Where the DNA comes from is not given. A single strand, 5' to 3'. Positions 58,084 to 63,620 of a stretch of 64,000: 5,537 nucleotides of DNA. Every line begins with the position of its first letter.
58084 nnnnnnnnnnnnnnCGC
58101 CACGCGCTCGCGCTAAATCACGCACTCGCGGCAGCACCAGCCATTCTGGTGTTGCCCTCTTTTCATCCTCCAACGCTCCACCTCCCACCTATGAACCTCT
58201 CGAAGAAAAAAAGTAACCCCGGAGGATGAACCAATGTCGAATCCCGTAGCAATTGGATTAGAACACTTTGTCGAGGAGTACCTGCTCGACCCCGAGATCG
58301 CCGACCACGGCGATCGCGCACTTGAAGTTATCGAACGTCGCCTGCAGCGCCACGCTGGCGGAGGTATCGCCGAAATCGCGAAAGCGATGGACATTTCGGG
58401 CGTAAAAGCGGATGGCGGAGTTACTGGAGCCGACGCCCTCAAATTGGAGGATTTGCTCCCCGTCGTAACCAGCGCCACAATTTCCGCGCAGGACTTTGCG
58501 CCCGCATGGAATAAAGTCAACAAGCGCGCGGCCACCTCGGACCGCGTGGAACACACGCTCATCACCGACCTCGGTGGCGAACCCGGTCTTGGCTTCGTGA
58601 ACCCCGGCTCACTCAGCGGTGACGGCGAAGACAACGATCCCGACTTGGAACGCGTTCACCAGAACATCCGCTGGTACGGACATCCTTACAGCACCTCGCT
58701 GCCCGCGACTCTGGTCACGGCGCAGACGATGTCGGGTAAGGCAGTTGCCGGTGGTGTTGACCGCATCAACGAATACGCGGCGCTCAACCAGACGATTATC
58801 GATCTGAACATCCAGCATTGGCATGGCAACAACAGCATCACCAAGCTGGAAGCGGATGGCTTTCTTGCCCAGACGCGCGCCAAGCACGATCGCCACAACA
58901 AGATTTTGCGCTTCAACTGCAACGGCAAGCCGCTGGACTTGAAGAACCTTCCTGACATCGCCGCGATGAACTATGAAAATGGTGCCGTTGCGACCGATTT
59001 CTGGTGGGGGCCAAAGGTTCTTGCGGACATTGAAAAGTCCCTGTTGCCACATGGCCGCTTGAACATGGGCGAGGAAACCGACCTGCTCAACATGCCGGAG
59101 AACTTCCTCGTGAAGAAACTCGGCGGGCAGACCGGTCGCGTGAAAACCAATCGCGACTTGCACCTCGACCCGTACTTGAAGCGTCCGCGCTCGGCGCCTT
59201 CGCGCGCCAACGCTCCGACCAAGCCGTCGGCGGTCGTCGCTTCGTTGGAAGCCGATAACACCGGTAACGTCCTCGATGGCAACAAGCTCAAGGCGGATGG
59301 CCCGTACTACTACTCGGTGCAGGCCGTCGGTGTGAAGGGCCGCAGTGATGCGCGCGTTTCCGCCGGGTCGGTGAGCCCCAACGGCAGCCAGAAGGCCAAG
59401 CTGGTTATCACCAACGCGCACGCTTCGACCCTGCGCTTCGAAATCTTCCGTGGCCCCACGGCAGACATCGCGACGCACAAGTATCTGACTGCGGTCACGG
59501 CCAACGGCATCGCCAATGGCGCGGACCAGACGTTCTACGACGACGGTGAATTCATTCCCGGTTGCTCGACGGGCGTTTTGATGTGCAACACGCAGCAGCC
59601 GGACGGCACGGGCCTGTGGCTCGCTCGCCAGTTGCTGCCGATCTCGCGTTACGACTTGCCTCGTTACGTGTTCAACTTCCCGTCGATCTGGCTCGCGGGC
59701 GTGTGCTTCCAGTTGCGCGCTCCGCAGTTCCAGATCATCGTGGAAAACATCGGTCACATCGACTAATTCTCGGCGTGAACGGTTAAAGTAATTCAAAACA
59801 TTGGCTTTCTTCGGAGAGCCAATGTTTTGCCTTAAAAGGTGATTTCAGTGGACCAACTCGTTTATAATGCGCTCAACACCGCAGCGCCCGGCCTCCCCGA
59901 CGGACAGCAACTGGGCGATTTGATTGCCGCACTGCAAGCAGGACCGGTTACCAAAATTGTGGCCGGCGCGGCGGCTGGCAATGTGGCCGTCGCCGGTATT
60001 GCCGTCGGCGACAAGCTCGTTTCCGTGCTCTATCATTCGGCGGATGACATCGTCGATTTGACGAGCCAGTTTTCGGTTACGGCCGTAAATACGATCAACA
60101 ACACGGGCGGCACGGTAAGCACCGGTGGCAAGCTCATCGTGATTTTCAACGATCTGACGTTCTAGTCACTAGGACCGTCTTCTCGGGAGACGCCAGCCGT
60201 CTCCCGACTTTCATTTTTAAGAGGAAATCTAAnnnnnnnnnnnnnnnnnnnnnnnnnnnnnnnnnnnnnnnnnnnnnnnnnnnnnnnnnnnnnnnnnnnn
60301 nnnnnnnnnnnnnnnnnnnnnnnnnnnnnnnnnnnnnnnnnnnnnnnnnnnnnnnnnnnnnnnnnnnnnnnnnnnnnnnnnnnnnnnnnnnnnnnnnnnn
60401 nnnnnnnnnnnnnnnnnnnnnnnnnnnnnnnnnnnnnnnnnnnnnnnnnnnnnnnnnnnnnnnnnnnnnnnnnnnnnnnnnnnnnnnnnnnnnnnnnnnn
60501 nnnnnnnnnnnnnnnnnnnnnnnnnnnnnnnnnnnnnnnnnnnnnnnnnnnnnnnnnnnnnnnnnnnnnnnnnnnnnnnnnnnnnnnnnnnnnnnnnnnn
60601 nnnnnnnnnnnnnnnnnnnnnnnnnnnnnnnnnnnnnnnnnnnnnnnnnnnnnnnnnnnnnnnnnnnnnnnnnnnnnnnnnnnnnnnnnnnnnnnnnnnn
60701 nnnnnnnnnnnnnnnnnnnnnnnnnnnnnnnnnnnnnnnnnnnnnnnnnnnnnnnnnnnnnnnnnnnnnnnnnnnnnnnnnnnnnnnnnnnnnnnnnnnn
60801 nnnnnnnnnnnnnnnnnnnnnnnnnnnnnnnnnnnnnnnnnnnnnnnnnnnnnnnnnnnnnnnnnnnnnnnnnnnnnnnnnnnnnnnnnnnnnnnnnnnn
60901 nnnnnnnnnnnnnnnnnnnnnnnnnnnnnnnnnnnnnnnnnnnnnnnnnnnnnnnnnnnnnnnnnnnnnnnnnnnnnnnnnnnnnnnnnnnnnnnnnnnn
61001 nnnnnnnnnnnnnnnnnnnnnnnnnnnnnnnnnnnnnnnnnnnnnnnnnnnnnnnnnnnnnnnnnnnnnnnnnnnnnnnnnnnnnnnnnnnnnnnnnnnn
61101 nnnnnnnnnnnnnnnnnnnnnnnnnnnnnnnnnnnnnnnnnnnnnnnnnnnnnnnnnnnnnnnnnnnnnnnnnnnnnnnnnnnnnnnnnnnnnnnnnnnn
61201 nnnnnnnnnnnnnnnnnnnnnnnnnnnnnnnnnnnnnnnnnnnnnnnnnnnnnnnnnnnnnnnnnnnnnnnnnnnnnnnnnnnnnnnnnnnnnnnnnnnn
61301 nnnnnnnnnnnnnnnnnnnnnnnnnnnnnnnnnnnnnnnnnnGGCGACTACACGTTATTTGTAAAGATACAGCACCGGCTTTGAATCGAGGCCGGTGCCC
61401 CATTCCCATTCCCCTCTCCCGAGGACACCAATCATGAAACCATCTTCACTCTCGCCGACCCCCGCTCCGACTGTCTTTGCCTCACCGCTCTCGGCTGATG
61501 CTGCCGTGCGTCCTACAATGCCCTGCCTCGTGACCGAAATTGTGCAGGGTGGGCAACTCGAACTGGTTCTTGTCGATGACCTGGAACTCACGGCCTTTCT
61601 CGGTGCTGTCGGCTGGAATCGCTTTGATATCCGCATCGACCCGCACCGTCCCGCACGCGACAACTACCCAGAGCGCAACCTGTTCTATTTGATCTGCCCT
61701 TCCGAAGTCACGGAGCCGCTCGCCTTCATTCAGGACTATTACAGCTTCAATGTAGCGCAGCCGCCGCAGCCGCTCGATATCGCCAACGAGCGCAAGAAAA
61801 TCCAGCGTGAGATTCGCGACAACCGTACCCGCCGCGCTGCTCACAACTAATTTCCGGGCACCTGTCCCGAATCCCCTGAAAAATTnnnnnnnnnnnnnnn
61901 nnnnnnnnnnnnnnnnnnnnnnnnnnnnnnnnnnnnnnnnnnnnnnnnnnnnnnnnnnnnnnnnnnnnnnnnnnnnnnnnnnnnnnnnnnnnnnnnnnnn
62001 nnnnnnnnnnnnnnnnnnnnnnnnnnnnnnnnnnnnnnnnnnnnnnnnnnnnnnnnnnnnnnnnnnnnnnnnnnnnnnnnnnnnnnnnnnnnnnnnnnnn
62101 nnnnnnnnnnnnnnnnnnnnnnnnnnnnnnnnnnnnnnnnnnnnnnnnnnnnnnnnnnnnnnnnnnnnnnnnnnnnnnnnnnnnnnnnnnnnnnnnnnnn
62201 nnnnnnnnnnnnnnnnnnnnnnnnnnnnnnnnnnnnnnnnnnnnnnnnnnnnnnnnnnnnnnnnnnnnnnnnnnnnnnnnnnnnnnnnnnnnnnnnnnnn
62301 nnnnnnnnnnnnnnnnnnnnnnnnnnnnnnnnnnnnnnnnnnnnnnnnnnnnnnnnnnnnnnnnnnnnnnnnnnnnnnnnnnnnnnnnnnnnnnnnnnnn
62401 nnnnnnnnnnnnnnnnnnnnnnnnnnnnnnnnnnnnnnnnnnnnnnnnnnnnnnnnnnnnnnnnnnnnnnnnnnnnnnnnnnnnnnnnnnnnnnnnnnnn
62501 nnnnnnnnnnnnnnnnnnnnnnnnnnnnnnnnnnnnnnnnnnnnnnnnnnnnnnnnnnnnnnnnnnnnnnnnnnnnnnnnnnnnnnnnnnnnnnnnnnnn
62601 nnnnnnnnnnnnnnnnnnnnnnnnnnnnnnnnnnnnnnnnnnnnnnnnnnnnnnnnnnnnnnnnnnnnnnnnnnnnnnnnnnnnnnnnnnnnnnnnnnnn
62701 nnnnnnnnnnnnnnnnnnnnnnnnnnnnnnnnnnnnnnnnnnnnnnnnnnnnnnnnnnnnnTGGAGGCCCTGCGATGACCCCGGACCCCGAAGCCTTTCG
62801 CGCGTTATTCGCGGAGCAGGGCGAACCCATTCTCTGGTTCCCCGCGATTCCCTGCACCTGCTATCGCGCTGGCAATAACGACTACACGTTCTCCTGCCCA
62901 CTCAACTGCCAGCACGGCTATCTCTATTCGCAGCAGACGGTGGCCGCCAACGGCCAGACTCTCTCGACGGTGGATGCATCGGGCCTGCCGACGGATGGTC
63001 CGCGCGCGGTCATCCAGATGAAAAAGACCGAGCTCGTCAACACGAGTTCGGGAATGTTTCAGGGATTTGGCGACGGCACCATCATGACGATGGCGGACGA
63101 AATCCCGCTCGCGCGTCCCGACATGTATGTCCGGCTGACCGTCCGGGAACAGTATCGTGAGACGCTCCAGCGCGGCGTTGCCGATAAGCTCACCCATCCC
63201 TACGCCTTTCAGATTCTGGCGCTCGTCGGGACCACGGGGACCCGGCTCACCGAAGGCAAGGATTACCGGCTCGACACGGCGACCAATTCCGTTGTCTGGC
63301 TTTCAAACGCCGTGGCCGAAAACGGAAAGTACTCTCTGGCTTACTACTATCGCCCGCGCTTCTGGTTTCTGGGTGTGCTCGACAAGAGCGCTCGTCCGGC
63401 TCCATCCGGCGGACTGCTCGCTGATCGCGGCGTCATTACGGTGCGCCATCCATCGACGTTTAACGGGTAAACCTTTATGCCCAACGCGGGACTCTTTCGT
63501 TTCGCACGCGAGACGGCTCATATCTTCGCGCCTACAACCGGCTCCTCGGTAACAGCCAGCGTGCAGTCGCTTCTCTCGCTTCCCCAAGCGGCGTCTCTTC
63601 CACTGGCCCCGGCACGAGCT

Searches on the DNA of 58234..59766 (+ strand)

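Call 77: search_rna_families(sources=[L124, L126, L128, L130], threshold=evalue, max_evalue=1)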
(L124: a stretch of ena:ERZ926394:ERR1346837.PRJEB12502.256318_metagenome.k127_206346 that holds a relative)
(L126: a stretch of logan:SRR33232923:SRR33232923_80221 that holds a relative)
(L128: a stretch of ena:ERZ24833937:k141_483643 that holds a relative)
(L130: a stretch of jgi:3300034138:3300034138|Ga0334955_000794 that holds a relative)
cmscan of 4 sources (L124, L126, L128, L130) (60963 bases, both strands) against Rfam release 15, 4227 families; matches with E-value up to 1: 1.
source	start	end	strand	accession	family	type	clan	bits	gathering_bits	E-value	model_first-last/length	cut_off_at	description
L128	11348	11455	-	RF01390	isrG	Gene; sRNA;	-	18.3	100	0.9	1-279/279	no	isrG Hfq binding RNA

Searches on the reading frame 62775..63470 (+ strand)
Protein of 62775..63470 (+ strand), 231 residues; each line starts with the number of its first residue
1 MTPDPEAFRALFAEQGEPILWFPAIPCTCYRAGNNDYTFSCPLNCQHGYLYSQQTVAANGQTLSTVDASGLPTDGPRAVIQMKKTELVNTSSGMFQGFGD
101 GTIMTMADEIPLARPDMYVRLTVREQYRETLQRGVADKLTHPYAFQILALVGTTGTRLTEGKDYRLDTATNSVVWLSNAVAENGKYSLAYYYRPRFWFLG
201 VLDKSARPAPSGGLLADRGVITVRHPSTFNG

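Call 33: find_encoding_contigs(protein=window:62775-63470:+, flank=10000, max_places=3)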
Protein window:62775-63470:+ (231 aa): 2 contigs read that carry it; 1 place shown.
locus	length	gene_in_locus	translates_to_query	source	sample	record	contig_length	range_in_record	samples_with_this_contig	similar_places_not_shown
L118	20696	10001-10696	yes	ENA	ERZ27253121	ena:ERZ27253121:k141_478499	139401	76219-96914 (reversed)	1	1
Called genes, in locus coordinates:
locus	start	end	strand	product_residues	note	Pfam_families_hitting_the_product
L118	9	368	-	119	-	-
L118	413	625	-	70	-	-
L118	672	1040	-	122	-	-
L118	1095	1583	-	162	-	-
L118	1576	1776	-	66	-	-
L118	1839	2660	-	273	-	-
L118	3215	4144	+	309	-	-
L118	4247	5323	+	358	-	-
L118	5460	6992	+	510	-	-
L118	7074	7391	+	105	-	-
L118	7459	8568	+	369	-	-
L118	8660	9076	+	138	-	-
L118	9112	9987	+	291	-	-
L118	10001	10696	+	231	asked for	-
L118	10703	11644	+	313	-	-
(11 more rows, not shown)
